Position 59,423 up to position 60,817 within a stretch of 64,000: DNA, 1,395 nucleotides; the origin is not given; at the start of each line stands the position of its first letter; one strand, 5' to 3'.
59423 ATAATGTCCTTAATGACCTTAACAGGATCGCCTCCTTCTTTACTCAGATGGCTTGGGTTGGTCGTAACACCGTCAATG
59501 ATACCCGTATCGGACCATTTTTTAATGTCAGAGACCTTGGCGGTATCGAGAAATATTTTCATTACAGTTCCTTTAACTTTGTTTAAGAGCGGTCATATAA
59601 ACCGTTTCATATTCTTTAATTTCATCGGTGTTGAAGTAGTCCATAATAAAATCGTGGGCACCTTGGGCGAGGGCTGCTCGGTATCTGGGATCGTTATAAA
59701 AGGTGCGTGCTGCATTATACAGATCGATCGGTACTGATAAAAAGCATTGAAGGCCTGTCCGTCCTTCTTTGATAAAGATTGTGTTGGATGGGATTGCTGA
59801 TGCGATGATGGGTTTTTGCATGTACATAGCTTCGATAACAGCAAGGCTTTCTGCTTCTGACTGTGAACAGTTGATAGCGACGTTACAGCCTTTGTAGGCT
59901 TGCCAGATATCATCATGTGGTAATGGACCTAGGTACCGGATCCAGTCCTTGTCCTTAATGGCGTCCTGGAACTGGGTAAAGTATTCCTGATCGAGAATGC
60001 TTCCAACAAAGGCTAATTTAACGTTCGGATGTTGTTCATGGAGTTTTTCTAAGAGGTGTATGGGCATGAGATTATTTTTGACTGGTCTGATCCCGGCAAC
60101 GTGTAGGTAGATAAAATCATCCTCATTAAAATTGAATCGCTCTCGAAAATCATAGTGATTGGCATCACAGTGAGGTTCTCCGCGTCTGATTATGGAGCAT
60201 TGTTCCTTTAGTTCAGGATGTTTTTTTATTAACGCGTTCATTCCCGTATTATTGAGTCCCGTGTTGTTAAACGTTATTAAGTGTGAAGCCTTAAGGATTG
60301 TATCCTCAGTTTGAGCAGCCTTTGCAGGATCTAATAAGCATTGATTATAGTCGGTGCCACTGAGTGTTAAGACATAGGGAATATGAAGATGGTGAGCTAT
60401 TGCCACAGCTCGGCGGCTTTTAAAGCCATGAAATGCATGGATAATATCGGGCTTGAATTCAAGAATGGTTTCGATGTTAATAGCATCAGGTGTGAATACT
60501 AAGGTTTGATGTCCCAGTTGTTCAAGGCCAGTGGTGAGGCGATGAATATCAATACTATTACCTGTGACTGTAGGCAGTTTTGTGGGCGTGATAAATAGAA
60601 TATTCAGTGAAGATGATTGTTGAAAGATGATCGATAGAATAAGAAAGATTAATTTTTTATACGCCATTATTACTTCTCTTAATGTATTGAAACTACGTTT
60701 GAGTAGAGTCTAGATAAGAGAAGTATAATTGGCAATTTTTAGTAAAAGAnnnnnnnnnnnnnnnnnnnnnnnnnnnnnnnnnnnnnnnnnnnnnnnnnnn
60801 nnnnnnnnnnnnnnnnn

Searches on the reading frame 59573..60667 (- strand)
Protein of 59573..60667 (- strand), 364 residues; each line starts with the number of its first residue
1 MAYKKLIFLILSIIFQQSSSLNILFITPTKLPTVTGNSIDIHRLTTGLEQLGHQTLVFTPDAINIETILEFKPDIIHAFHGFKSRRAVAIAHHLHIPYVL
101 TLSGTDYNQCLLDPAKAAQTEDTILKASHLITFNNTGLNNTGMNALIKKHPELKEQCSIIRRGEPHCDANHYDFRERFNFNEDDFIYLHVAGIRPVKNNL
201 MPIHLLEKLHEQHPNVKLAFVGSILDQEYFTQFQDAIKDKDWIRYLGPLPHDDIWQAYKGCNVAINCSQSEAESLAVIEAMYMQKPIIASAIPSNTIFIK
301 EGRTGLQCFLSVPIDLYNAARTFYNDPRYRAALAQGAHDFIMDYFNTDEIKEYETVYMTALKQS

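Call 38: search_protein_families(library=pfam, proteins=[window:59573-60667:-], max_evalue=0.01)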
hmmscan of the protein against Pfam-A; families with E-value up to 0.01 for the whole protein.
window:59573-60667:- (364 aa): 6 families
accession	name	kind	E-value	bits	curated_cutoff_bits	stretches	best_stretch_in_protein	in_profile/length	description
PF00534.26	Glycos_transf_1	-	1e-22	81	26.4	1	174-337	5-169/172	Glycosyl transferases group 1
PF13692.12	Glyco_trans_1_4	-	3.9e-13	50.3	27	1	188-321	5-137/142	Glycosyl transferases group 1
PF13579.12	Glyco_trans_4_4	-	6.3e-06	27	29.7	1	68-108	67-107/158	Glycosyl transferase 4-like domain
PF13524.12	Glyco_trans_1_2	-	8.9e-06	26.2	25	1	204-346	4-134/144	Glycosyl transferase-like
PF13439.12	Glyco_transf_4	-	0.00016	22.2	28.5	0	67-107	67-108/170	Glycosyltransferase Family 4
PF13477.12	Glyco_trans_4_2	-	0.0044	17.6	23.4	1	64-135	65-139/139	Glycosyl transferase 4-like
